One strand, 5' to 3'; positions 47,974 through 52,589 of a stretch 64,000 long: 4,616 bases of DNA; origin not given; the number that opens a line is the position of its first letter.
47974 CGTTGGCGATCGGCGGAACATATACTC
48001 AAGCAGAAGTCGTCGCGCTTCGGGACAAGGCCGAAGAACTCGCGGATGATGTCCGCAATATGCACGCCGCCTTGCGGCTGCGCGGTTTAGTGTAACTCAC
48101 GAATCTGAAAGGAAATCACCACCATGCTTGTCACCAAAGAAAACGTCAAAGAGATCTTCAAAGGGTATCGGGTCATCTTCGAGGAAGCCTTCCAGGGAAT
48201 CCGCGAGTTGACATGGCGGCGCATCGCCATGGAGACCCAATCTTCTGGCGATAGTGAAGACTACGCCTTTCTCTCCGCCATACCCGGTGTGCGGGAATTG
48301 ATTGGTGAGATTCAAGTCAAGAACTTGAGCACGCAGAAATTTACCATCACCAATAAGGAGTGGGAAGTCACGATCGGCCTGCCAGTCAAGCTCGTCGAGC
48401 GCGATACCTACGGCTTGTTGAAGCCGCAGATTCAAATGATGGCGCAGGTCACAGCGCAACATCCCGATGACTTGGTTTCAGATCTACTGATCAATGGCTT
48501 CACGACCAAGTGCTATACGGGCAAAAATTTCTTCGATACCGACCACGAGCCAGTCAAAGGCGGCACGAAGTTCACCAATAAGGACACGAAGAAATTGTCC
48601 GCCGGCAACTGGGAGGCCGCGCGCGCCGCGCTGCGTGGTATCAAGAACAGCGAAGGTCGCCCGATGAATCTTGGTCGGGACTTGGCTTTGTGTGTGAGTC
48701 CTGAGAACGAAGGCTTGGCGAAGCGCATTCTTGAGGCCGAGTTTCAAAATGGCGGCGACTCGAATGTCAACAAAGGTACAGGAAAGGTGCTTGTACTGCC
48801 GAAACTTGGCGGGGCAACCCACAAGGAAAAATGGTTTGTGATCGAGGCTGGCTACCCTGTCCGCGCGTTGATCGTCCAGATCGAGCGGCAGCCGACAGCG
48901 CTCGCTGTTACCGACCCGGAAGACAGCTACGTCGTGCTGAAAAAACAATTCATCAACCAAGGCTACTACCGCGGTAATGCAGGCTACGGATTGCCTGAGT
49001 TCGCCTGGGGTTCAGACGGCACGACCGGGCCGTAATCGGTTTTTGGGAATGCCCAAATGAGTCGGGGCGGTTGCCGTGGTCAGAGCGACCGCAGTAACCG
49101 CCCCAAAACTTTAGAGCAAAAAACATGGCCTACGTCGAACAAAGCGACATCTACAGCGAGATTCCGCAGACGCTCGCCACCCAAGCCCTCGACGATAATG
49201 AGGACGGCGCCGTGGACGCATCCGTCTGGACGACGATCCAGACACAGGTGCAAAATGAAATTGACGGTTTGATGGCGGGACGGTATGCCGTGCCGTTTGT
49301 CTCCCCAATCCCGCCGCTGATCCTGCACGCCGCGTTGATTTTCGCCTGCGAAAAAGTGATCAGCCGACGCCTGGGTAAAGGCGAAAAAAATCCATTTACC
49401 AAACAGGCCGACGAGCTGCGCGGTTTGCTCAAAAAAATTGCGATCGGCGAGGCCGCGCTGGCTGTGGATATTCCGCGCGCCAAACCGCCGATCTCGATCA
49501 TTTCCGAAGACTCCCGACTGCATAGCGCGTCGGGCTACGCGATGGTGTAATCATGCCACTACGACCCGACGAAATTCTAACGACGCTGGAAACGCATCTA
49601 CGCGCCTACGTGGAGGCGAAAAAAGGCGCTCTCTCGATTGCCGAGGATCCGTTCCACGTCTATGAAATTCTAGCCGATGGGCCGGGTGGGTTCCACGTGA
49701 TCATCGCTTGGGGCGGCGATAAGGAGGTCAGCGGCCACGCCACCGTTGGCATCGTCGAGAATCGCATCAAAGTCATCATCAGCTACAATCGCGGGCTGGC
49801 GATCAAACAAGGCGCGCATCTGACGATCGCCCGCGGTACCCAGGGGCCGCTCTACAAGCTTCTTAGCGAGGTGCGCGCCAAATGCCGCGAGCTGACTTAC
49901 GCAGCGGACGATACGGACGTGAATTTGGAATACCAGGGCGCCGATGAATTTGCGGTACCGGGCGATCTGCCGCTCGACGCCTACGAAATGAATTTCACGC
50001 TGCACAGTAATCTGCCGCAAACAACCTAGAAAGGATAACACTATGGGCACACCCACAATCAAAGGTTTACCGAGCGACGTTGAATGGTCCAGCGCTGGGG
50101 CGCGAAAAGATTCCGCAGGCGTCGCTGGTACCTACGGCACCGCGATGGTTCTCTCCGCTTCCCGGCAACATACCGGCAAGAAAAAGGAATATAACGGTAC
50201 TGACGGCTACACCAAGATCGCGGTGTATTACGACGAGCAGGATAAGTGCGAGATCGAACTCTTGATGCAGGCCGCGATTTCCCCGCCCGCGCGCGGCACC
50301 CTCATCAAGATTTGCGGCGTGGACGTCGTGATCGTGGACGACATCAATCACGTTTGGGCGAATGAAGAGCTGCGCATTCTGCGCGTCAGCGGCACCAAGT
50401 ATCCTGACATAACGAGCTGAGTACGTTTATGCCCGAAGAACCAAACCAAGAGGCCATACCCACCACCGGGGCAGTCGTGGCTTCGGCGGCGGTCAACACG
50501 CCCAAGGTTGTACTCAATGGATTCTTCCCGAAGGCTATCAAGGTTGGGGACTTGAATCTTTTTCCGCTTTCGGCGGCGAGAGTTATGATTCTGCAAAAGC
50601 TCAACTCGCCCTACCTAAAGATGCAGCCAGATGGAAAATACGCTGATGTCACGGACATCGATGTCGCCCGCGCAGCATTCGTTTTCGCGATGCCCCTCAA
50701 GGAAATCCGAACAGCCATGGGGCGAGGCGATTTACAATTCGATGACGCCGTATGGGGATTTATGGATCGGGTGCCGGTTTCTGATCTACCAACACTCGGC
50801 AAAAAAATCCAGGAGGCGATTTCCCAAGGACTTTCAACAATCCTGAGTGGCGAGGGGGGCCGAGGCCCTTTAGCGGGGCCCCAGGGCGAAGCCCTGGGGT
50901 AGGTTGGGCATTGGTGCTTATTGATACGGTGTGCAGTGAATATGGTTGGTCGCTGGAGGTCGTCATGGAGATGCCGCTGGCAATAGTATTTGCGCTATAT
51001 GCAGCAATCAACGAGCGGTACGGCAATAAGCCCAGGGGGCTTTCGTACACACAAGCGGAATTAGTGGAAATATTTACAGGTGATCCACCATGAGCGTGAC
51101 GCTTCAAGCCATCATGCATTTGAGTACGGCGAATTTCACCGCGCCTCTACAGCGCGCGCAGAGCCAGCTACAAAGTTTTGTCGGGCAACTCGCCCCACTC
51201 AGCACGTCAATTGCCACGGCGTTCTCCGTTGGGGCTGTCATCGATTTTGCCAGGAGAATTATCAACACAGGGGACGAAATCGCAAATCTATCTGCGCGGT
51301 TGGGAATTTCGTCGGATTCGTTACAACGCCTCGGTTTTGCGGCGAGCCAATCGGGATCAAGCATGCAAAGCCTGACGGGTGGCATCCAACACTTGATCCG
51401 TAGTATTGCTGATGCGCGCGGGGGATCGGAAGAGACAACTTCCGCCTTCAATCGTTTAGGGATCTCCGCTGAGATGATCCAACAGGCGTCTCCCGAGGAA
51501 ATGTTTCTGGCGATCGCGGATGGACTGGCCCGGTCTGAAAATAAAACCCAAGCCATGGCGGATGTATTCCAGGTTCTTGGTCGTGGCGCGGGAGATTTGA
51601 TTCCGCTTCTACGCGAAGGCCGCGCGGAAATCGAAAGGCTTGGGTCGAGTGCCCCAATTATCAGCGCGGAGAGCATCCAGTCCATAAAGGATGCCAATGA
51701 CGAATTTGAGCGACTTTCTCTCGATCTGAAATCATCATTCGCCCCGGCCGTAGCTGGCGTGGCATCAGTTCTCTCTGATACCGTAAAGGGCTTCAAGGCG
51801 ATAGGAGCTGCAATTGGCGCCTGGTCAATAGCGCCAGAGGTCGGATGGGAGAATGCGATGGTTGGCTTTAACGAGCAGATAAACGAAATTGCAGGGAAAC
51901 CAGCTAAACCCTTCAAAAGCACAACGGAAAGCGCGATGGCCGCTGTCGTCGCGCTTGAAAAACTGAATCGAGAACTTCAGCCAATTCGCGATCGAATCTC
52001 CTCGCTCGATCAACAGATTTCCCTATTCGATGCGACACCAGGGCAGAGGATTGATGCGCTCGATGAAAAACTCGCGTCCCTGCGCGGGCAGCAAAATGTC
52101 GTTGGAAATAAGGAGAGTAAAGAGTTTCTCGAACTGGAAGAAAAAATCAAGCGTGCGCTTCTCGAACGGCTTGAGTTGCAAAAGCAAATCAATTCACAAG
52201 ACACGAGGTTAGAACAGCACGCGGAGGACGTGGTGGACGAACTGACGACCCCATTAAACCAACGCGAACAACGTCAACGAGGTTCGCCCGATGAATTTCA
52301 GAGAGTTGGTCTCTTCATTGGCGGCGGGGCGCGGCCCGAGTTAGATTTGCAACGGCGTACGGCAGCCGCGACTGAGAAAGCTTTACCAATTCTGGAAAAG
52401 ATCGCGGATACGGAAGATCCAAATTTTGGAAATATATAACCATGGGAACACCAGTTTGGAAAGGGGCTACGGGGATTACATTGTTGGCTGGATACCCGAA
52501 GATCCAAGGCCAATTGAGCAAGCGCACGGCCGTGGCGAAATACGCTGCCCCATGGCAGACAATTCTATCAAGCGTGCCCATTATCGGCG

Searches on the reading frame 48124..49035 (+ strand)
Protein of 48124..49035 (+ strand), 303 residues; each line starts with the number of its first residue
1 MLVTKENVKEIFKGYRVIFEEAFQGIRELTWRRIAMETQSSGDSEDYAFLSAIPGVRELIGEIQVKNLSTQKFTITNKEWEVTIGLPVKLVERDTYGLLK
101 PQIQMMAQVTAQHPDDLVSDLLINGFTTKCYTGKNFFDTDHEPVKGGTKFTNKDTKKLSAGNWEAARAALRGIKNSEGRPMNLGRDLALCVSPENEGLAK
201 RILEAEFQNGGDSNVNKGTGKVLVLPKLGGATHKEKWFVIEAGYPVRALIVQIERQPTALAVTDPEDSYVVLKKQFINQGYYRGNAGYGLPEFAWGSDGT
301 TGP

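Call 69: search_protein_families(library=phrogs, proteins=[window:48124-49035:+], max_evalue=0.001)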
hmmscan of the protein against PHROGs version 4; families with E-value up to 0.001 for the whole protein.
window:48124-49035:+ (303 aa): 3 families
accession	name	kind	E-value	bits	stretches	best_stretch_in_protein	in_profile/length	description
phrog_371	-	head and packaging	1.6e-65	222.3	3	1-152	2-156/303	major head protein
phrog_4523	-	head and packaging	1.2e-08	35.2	1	60-240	416-587/644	major head and protease protein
phrog_133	-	head and packaging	3.6e-07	30.2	1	89-242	467-614/668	head maturation protease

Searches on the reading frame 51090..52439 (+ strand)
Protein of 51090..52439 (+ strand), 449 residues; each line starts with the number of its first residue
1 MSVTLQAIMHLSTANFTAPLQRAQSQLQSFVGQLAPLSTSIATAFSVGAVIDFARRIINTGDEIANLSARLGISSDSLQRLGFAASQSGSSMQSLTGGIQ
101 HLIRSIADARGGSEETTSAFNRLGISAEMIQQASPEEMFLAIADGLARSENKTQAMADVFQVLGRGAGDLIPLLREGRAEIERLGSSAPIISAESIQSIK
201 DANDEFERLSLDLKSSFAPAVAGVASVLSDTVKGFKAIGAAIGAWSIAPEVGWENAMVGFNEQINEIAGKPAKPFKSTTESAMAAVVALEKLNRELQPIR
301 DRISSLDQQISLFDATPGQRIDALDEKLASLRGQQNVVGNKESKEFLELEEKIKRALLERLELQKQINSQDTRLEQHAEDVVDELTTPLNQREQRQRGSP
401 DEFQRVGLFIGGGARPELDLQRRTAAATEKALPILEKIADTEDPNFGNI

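Call 69: search_protein_families(library=phrogs, proteins=[window:51090-52439:+], max_evalue=0.001)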
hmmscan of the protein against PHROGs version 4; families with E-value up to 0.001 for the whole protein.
window:51090-52439:+ (449 aa): 15 families
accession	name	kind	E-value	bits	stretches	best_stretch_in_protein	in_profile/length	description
phrog_8462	-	tail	8.1e-26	91.9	1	5-243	12-267/672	tail length tape measure protein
phrog_2276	-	tail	2.3e-20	73.9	1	25-211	64-259/673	tail length tape measure protein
phrog_9483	-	tail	2.3e-19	70.4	1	12-242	14-261/657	tail length tape measure protein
phrog_13338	-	unknown function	6.2e-19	68.7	1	22-243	25-252/903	-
phrog_2854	-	tail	5.4e-18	66.1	1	41-311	59-327/855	tail length tape measure protein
phrog_8125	-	tail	1.3e-17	65.1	1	18-235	56-274/578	tail length tape measure protein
phrog_12506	-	tail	1.6e-14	55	1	16-184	18-183/218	tail length tape measure protein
phrog_9570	-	tail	5.3e-11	43.1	1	22-214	61-259/689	tail length tape measure protein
phrog_33680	-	unknown function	4e-09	36.1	1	61-210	320-475/726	-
phrog_3981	-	tail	2.4e-08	34.6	1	33-236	35-253/584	tail length tape measure protein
phrog_13674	-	tail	7.6e-08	32.4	1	25-391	49-402/764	tail length tape measure protein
phrog_10574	-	tail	4.5e-07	30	1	13-384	32-349/640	tail length tape measure protein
phrog_2013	-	tail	7.9e-07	29.2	1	37-381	60-416/657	lytic tail protein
phrog_9388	-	unknown function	4.5e-05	23.4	1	25-156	19-156/615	-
phrog_3824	-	unknown function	0.00024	21.2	1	53-127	75-150/750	-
